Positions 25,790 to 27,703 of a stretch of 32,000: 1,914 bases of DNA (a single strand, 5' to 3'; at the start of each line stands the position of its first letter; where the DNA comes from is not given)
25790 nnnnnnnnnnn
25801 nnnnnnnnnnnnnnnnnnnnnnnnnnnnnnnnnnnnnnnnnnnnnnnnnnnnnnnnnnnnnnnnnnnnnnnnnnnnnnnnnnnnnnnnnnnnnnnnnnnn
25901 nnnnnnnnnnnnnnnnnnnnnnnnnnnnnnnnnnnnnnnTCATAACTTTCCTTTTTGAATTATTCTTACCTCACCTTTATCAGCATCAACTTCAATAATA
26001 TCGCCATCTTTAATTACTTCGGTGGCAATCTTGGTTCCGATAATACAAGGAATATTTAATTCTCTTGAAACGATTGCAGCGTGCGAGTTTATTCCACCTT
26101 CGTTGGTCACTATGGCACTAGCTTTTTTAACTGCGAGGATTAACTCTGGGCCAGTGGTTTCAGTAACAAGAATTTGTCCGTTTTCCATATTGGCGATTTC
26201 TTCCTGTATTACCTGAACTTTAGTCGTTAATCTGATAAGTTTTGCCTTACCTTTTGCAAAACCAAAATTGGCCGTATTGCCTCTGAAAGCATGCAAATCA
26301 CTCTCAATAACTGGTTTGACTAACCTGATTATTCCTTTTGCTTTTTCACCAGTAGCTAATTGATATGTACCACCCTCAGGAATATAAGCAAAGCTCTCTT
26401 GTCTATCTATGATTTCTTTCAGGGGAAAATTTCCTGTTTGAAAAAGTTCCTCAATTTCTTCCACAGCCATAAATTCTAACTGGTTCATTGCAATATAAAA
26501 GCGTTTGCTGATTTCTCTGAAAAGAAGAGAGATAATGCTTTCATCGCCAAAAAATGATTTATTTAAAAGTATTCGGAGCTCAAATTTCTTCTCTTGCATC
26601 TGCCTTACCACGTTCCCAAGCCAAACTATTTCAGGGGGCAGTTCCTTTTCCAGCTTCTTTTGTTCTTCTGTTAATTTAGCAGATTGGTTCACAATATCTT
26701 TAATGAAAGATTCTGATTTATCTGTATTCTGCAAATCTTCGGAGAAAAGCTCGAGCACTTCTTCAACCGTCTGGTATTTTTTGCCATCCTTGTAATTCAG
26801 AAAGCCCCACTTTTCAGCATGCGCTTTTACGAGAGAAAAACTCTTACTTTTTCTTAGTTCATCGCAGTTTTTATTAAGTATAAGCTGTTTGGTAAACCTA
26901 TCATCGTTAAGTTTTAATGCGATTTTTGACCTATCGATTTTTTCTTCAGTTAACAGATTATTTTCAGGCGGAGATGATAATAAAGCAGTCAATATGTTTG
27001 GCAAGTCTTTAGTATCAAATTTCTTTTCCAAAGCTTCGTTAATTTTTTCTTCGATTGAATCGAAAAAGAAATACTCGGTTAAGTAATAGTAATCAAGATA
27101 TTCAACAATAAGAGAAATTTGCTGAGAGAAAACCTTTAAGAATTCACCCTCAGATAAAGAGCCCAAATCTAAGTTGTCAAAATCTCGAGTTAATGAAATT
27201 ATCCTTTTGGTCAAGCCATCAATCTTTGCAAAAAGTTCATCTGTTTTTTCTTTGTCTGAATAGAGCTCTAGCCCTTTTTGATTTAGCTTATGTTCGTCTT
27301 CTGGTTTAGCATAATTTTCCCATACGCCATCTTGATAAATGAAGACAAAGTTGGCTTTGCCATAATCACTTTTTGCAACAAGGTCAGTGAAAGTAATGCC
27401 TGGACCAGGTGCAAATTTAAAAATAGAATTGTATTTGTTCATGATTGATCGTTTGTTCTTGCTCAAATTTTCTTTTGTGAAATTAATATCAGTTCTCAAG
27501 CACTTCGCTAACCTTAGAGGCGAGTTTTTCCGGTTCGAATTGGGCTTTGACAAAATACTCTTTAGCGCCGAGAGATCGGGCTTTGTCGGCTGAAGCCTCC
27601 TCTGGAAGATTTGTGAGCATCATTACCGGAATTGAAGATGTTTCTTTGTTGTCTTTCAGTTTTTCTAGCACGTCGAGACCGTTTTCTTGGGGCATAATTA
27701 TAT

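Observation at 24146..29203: Five-gene phospho-histidine cluster: PAS kinase, REC-only regulator, and a split PEP-utilising phosphotransferase interrupted by a histidine-phosphatase-family gene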

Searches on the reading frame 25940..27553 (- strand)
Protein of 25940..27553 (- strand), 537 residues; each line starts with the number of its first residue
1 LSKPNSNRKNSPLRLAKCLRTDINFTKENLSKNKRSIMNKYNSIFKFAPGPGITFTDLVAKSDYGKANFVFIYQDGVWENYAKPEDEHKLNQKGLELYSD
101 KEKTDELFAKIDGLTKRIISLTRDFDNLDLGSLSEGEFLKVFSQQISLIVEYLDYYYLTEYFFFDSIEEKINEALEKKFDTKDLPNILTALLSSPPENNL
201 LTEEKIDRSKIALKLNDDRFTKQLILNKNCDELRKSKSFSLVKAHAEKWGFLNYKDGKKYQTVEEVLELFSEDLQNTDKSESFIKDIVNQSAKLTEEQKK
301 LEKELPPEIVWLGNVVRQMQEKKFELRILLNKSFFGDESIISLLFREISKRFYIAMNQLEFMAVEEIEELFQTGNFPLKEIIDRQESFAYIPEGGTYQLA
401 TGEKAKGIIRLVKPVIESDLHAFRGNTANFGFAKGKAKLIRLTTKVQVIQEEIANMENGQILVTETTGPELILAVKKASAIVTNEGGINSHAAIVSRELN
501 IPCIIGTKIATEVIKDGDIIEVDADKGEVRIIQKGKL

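Call 3: search_protein_families(library=pfam, proteins=[window:25940-27553:-], max_evalue=0.1)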
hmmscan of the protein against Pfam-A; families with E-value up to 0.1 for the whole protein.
window:25940-27553:- (537 aa): 2 families
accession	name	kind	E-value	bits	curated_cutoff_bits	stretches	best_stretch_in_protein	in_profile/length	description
PF00391.29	PEP-utilizers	-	1e-24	86.3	23.1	1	457-527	2-72/72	PEP-utilising enzyme, mobile domain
PF21304.2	T3S_SPI-1_N0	-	0.057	14.1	27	0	410-449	18-57/69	SPI-1 type 3 secretion system secretin, N0 domain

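Call 4: search_protein_families(library=ncbifam, proteins=[window:25940-27553:-], max_evalue=0.1)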
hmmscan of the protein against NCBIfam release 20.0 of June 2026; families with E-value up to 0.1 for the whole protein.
window:25940-27553:- (537 aa): 30 families (the best 25 are shown)
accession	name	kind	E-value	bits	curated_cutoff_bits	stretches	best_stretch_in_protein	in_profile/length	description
NF005057.0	PRK06464.1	equivalog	3e-28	98.3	598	1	424-529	359-460/798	phosphoenolpyruvate synthase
TIGR01418.1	PEP_synth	equivalog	1.6e-27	96.2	739.75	1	424-536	355-460/784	pyruvate, water dikinase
NF006153.0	PRK08296.1-5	subfamily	7.3e-23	80.8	578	1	423-533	504-607/608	hypothetical protein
NF004978.0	PRK06354.1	subfamily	4.7e-18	65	462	1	445-530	498-583/590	pyruvate kinase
NF006151.0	PRK08296.1-3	equivalog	2.5e-17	62.6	693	1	419-532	497-603/604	hypothetical protein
NF004531.0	PRK05878.1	equivalog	1.1e-16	60.6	456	1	424-530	355-455/534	pyruvate, phosphate dikinase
NF006150.0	PRK08296.1-2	subfamily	1.4e-16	59.9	650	1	422-534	502-607/633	hypothetical protein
NF006152.0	PRK08296.1-4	equivalog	1.5e-16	59.9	723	1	422-532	505-608/609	hypothetical protein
NF052632.1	undecylprod_RedH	equivalog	4.1e-16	58.1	1350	1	453-533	799-879/880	undecylprodigiosin ligase RedH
NF052631.1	prodigiosin_PigC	equivalog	1e-15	56.7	1300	1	422-531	778-881/883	prodigiosin ligase PigC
NF004520.0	PRK05865.1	equivalog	1.7e-15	56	1509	1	442-533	746-838/854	sugar epimerase family protein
NF004877.0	PRK06241.1-2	subfamily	2.1e-15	56.1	866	1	350-532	696-868/869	phosphoenolpyruvate synthase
NF004882.0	PRK06241.2-3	equivalog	2.8e-15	55.5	850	1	454-533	741-820/827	phosphoenolpyruvate synthase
NF004878.0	PRK06241.1-3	subfamily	1.4e-14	53.1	945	1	445-533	803-890/891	phosphoenolpyruvate synthase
NF004880.0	PRK06241.2-1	equivalog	1.5e-14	52.9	972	1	427-531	740-836/837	phosphoenolpyruvate synthase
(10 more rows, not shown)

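Call 6: search_solved_structures(query=window:25940-27553:-, max_evalue=1, show_alignments=2)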
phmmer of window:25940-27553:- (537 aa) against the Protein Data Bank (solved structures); distinct sequences matched with E-value up to 1: 34.
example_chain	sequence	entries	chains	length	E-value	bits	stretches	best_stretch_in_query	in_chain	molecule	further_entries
8a8e_A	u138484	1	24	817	4.7e-19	71.8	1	451-529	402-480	Phosphoenolpyruvate synthase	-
9dae_A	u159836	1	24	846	1.1e-17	67.3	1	423-529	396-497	Phosphoenolpyruvate synthase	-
2ols_A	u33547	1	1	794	6.4e-15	58.2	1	445-535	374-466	Phosphoenolpyruvate synthase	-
2e28_A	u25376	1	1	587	4.5e-14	55.4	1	411-529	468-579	Pyruvate kinase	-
5fbs_A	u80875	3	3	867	1.3e-12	50.6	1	358-532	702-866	Phosphoenolpyruvate synthase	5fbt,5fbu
5hv2_A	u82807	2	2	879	1.4e-12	50.5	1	358-532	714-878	Phosphoenolpyruvate synthase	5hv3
5hv1_A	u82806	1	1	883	1.4e-12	50.5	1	358-532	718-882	Phosphoenolpyruvate synthase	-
2hro_A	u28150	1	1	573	9.5e-08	34.5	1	478-531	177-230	Phosphoenolpyruvate-protein phosphotransferase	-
2wqd_A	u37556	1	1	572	1.3e-06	30.7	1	478-530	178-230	PHOSPHOENOLPYRUVATE-PROTEIN PHOSPHOTRANSFERASE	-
3eza_A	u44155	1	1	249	3.3e-06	29.5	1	454-530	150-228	PHOSPHOTRANSFERASE SYSTEM, ENZYME I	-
1zym_A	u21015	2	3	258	3.6e-06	29.3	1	455-530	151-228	ENZYME I | Phosphoenolpyruvate-protein phosphotransferase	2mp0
1eza_A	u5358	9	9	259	3.6e-06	29.3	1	455-530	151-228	ENZYME I | PHOSPHOTRANSFERASE SYSTEM, ENZYME I | PROTEIN (PHOSPHOTRANSFER SYSTEM, ENZYME I)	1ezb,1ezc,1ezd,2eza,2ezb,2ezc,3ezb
2kx9_A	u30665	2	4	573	1.4e-05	27.4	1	455-530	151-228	Phosphoenolpyruvate-protein phosphotransferase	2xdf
2hwg_A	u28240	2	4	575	1.4e-05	27.4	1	455-530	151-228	Phosphoenolpyruvate-protein phosphotransferase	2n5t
3t05_A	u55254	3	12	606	3.1e-05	26.2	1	431-529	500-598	Pyruvate kinase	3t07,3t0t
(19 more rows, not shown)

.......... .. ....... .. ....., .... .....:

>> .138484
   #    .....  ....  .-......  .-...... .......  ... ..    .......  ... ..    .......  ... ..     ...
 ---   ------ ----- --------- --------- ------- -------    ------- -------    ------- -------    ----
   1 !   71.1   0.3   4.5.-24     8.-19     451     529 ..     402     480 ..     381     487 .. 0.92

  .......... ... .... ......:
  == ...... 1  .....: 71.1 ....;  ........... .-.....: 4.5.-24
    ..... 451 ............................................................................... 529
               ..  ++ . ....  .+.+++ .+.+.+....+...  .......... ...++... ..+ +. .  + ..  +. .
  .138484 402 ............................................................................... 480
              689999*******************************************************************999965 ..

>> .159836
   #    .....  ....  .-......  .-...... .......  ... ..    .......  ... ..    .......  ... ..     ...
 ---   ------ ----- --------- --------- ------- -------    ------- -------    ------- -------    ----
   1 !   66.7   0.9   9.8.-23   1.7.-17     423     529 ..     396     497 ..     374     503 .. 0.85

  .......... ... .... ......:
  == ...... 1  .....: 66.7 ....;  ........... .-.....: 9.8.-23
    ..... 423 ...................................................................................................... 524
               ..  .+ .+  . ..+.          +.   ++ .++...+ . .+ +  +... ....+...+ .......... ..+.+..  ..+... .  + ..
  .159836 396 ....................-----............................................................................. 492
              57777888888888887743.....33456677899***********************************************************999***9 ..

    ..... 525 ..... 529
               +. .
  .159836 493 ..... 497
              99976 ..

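Call 8: find_homologous_proteins(query=window:25940-27442:-, max_evalue=0.001)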
Query window:25940-27442:- (500 aa): 1389 proteins with E <= 0.001 among 8000 candidates; the best 120 are listed.
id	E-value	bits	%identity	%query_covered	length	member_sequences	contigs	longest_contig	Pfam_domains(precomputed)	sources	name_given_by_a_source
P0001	0.0e+0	1077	99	100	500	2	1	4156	PF00391.30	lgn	-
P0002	1.4e-204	699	66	98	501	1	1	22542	PF00391.30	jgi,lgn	jgi:pyruvate,water dikinase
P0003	1.8e-93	332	44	82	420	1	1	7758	PF00391.30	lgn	-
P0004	3.1e-89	318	49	49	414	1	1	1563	PF00391.30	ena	-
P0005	6.4e-74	268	46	52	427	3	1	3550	PF00391.30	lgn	-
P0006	2.5e-73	266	37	99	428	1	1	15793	PF00391.30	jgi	jgi:phosphoenolpyruvate synthase/pyruvate phosphate dikinase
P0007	8.9e-71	257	48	47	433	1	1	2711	PF00391.30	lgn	-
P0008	2.1e-69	253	39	46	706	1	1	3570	PF00391.30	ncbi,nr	ncbi:hypothetical protein L0244_18865 [bacterium]|nr:hypothetical protein [bacterium]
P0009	1.0e-67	247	53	27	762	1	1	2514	PF00391.30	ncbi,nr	ncbi:MAG: PEP-utilizing enzyme, partial [bacterium]|nr:PEP-utilizing enzyme [bacterium]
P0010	1.1e-65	241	39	44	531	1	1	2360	PF00391.30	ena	-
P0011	6.9e-63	231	39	41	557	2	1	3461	PF00391.30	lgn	-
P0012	1.0e-62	231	40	44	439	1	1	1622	PF00391.30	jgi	-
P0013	1.8e-60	223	38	45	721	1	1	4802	PF00391.30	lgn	-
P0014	2.0e-59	220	27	94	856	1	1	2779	PF00391.30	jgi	jgi:phosphoenolpyruvate synthase/pyruvate phosphate dikinase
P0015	5.1e-57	212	42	52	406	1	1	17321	PF00391.30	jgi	jgi:phosphohistidine swiveling domain-containing protein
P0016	8.5e-54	201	30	86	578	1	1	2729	PF00391.30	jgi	-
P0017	6.3e-52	195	39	38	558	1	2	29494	PF00391.30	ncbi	ncbi:MAG: PEP-utilizing enzyme, partial [Patescibacteria group bacterium]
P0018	7.9e-52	195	48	24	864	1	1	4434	PF00391.30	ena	-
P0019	3.6e-51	193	30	99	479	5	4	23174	PF00391.30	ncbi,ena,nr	ncbi:MAG: hypothetical protein KAI71_03960 [Candidatus Pacebacteria bacterium]|nr:hypothetical prote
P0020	8.6e-51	192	29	73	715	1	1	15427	PF00391.30,PF02350.26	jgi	jgi:phosphohistidine swiveling domain-containing protein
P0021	1.3e-50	191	37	45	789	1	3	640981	PF00391.30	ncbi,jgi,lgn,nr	ncbi:hypothetical protein HQ533_06540 [Candidatus Woesearchaeota archaeon]|nr:hypothetical protein [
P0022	2.1e-50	190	46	37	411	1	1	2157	PF00391.30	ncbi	-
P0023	3.4e-50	190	53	23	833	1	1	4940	PF00391.30,PF02350.26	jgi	-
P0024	2.9e-48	183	31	82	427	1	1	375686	PF00391.30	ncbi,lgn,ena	-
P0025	3.9e-48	183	31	92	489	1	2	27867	PF00391.30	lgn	-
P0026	7.2e-48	182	51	25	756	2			PF00391.30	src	-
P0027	4.8e-47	179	40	55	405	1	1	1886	PF00391.30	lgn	-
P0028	1.5e-46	178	40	49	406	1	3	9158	PF00391.30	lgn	-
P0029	2.6e-46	177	30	94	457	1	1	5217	PF00391.30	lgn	-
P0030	2.1e-45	174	46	42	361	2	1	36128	PF00391.30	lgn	-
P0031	5.5e-45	172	51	23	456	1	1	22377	PF00391.30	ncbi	-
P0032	1.3e-44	171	26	97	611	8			PF00391.30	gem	-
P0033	3.5e-43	166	33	82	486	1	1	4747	PF00391.30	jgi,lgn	-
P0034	5.6e-43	166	45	43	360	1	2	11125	PF00391.30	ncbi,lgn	-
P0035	7.2e-43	165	42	42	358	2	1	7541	PF00391.30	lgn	-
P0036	2.2e-42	164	42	54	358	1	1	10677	PF00391.30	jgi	-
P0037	3.6e-42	163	46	42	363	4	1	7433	PF00391.30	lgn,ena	-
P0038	6.5e-42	162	39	50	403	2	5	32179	PF00391.30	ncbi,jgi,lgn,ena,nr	ncbi:MAG TPA: PEP-utilizing enzyme [Candidatus Paceibacterota bacterium]|nr:PEP-utilizing enzyme [Ca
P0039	5.5e-41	159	32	84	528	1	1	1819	PF00391.30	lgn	-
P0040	1.2e-40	158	31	86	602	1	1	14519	PF00391.30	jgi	-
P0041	1.6e-40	158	40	46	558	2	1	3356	PF00391.30,PF01326.25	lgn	-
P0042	1.7e-39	154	39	44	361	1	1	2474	PF00391.30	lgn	-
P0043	3.1e-39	153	30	88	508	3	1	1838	PF00391.30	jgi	jgi:phosphohistidine swiveling domain-containing protein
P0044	3.2e-39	153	37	54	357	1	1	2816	PF00391.30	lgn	-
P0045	4.7e-39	153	29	83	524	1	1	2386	PF00391.30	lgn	-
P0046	1.1e-38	152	40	43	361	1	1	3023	PF00391.30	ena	-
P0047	1.8e-38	151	28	96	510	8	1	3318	PF00391.30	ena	-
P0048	1.8e-38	151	31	77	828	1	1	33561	PF00391.30,PF01326.25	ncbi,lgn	-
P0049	2.3e-38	151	36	58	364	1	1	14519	PF00391.30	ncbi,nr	ncbi:MAG: hypothetical protein C4543_02965 [Ignavibacteriales bacterium]|nr:MAG: hypothetical protei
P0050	5.8e-38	149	30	90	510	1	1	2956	PF00391.30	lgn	-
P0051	6.8e-38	149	31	83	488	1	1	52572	PF00391.30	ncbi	ncbi:PEP-utilizing enzyme [Nanoarchaeota archaeon]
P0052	8.9e-38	149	30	89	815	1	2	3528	PF00391.30,PF01326.25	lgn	-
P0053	1.2e-37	148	29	86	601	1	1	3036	PF00391.30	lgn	-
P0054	1.8e-37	148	42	44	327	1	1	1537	PF00391.30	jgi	jgi:phosphoenolpyruvate synthase/pyruvate phosphate dikinase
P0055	3.2e-37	147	39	54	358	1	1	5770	PF00391.30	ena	-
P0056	7.2e-37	146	42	38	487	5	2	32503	PF00391.30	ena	-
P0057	8.7e-37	145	30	83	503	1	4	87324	PF00391.30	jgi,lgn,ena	-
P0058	1.0e-36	145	48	25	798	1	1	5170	PF00391.30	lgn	-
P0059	1.1e-36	145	38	50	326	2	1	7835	PF00391.30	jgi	jgi:phosphohistidine swiveling domain-containing protein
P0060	1.2e-36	145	29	81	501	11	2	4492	PF00391.30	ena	-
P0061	1.3e-36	145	29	96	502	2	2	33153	PF00391.30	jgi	jgi:phosphohistidine swiveling domain-containing protein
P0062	1.6e-36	144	30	98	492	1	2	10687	PF00391.30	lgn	-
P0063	2.0e-36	144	29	83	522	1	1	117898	PF00391.30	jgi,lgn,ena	-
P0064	2.7e-36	144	29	86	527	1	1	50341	PF00391.30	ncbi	ncbi:MAG: PEP-utilizing enzyme [Patescibacteria group bacterium]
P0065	2.8e-36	144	43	39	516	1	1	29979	PF00391.30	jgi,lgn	-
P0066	1.0e-35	142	30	87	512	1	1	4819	PF00391.30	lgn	-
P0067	1.5e-35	141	30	83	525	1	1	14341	PF00391.30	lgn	-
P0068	1.9e-35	141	45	41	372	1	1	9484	PF00391.30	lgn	-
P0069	2.0e-35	141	29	91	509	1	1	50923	PF00391.30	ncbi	-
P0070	2.8e-35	140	32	84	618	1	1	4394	PF00391.30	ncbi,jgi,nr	ncbi:MAG: PEP-utilizing enzyme [Planctomycetes bacterium]|jgi:phosphohistidine swiveling domain-cont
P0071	3.1e-35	140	39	43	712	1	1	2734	PF00391.30,PF01326.25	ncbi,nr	ncbi:MAG: PEP/pyruvate-binding domain-containing protein, partial [bacterium]|nr:PEP/pyruvate-bindin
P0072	4.2e-35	140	40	44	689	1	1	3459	PF00391.30,PF01326.25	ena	-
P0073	6.0e-35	139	29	81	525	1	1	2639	PF00391.30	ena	-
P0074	7.6e-35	139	32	69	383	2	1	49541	PF00391.30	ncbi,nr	ncbi:hypothetical protein C4569_03400 [Candidatus Parcubacteria bacterium]|nr:MAG: hypothetical prot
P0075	1.0e-34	138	29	82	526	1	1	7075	PF00391.30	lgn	-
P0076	1.3e-34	138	35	73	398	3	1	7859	PF00391.30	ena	-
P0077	1.3e-34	138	30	79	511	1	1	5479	PF00391.30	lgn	-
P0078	1.5e-34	138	29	74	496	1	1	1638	PF00391.30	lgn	-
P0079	1.7e-34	138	37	45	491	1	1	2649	PF00391.30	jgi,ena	-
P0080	1.9e-34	138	30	82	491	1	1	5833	PF00391.30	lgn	-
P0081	2.3e-34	137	31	83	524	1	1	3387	PF00391.30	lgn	-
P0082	2.5e-34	137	39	42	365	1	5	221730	PF00391.30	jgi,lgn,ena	jgi:phosphohistidine swiveling domain-containing protein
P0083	2.9e-34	137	32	83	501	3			PF00391.30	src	-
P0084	3.0e-34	137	30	84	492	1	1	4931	PF00391.30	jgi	jgi:phosphohistidine swiveling domain-containing protein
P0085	3.0e-34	137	44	37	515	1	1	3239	PF00391.30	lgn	-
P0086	3.7e-34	137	39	42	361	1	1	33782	PF00391.30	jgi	jgi:phosphoenolpyruvate synthase/pyruvate phosphate dikinase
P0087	4.0e-34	137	37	50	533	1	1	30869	PF00391.30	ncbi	ncbi:MAG: PEP-utilizing enzyme [Candidatus Micrarchaeota archaeon]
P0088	5.1e-34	136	29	95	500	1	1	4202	PF00391.30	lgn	-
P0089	5.9e-34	136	39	45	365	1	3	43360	PF00391.30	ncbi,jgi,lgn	-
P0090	7.1e-34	136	47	23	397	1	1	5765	PF00391.30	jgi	-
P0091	7.1e-34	136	30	89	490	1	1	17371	PF00391.30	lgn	-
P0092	7.4e-34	136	31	87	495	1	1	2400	PF00391.30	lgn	-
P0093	8.1e-34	136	39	39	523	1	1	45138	PF00391.30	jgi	jgi:phosphohistidine swiveling domain-containing protein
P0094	8.8e-34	135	29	83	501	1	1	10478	PF00391.30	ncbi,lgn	-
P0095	9.2e-34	135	39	40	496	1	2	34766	PF00391.30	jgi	-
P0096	9.2e-34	135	42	38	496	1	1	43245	PF00391.30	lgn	-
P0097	1.0e-33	135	27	93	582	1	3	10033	PF12844.14,PF00391.30,PF01381.29,PF13560.13,PF13443.13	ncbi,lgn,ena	-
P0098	1.2e-33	135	38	47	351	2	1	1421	PF00391.30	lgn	-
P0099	1.2e-33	135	45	38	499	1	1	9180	PF00391.30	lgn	-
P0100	1.3e-33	135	30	76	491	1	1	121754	PF00391.30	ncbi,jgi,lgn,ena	-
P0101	1.3e-33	135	41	42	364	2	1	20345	PF00391.30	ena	-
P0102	1.4e-33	135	44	37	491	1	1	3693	PF00391.30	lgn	-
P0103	1.5e-33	135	43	39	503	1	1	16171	PF00391.30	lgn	-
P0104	1.9e-33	134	28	83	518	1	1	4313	PF00391.30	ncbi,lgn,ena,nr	ncbi:MAG TPA: PEP-utilizing enzyme [Candidatus Norongarragalinales archaeon]|nr:PEP-utilizing enzyme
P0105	2.1e-33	134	36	55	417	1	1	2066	PF00391.30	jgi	jgi:phosphohistidine swiveling domain-containing protein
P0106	2.2e-33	134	40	38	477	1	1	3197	PF00391.30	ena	-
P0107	3.5e-33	133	32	74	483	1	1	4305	PF00391.30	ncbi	-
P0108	3.7e-33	133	34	58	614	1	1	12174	PF00391.30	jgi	jgi:phosphoenolpyruvate synthase/pyruvate phosphate dikinase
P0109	3.7e-33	133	43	39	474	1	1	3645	PF00391.30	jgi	-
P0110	3.8e-33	133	30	95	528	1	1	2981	PF00391.30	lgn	-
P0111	4.9e-33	133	30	95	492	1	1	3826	PF00391.30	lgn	-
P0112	5.1e-33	133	32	73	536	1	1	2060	PF00391.30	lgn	-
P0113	6.9e-33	132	28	82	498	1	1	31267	PF00391.30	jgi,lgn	-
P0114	7.2e-33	132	37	42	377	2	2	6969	PF00391.30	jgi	jgi:phosphohistidine swiveling domain-containing protein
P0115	9.8e-33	132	39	45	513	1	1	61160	PF00391.30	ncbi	ncbi:MAG: PEP-utilizing enzyme [archaeon]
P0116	1.1e-32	132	34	68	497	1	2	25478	PF00391.30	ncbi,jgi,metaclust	metaclust:\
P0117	1.1e-32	132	30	76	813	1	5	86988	PF00391.30,PF01326.25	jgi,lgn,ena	jgi:phosphoenolpyruvate synthase/pyruvate phosphate dikinase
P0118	1.2e-32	132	35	52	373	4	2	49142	PF00391.30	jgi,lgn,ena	-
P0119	1.4e-32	131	32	69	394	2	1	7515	PF00391.30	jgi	-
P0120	1.4e-32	131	29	91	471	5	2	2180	PF00391.30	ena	-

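Call 9: find_encoding_contigs(protein=P0002, flank=8000, max_places=3)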
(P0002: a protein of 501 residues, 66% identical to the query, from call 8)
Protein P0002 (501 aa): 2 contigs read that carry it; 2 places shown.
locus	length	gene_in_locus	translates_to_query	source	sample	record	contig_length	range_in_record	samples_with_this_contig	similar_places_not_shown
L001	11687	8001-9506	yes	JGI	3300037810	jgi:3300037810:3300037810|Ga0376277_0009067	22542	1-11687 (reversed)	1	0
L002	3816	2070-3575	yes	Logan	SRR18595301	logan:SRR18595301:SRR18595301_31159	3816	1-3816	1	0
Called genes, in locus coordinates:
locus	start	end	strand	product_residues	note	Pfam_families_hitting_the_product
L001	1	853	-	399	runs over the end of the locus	PF00587:tRNA-synt_2b, PF03129:HGTP_anticodon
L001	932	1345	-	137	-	PF00078:RVT_1 (weak)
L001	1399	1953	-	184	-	PF00078:RVT_1 (weak)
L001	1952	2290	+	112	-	PF05635:23S_rRNA_IVP, PF22296:bAvd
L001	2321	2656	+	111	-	-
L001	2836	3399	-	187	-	-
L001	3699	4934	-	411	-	PF00464:SHMT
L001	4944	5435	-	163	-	PF00186:DHFR_1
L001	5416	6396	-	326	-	PF00303:Thymidylat_synt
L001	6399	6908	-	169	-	PF00383:dCMP_cyt_deam_1, PF14437:MafB19-deam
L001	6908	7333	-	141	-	PF00692:dUTPase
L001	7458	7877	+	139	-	PF01668:SmpB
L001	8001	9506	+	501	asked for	PF00391:PEP-utilizers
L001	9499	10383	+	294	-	-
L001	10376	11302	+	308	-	PF01326:PPDK_N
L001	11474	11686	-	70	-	?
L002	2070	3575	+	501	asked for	PF00391:PEP-utilizers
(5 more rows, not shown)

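Call 10: find_encoding_contigs(protein=P0006, flank=6000, max_places=3)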
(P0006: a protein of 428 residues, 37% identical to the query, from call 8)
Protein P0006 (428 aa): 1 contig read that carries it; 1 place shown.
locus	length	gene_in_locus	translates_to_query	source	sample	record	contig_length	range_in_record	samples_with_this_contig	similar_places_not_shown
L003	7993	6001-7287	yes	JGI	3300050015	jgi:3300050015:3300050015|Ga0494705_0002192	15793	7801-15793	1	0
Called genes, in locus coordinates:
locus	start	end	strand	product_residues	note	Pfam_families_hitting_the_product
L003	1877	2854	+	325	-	PF13426:PAS_9 (faint)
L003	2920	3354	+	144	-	-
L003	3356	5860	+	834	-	PF02861:Clp_N, PF00158:Sigma54_activat (faint), PF00004:AAA (weak), PF17871:AAA_lid_9, PF00004:AAA (weak), PF07724:AAA_2, PF07728:AAA_5, PF10431:ClpB_D2-small, +2 more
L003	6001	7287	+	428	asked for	PF00391:PEP-utilizers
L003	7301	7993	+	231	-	?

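Call 11: find_encoding_contigs(protein=P0019, flank=5000, max_places=3)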
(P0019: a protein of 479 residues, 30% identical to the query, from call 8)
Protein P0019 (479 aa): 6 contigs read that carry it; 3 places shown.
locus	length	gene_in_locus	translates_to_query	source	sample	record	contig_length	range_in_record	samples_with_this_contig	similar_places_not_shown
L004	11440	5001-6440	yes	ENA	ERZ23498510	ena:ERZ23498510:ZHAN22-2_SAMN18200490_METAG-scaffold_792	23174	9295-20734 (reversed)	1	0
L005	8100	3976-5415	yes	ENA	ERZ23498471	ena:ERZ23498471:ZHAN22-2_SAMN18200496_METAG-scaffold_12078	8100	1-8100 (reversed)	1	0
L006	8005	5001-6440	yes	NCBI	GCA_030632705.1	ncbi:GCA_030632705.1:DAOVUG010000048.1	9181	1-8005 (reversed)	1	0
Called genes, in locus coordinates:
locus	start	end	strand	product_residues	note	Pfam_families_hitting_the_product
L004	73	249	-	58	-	PF00684:DnaJ_CXXCXGXG (weak)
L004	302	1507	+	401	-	PF00579:tRNA-synt_1b, PF22421:SYY_C-terminal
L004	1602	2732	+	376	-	PF10706:Aminoglyc_resit (weak), PF00293:NUDIX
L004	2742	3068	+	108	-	PF12643:MazG-like (weak), PF03819:MazG (weak)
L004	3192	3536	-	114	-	-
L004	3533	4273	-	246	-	-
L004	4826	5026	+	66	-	-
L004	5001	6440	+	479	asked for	PF00391:PEP-utilizers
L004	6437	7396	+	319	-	PF01326:PPDK_N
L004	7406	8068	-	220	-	PF00293:NUDIX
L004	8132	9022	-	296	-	PF00480:ROK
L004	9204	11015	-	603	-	-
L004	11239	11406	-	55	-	-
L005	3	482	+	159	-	?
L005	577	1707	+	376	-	PF10706:Aminoglyc_resit (weak), PF00293:NUDIX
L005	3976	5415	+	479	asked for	PF00391:PEP-utilizers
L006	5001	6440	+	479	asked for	PF00391:PEP-utilizers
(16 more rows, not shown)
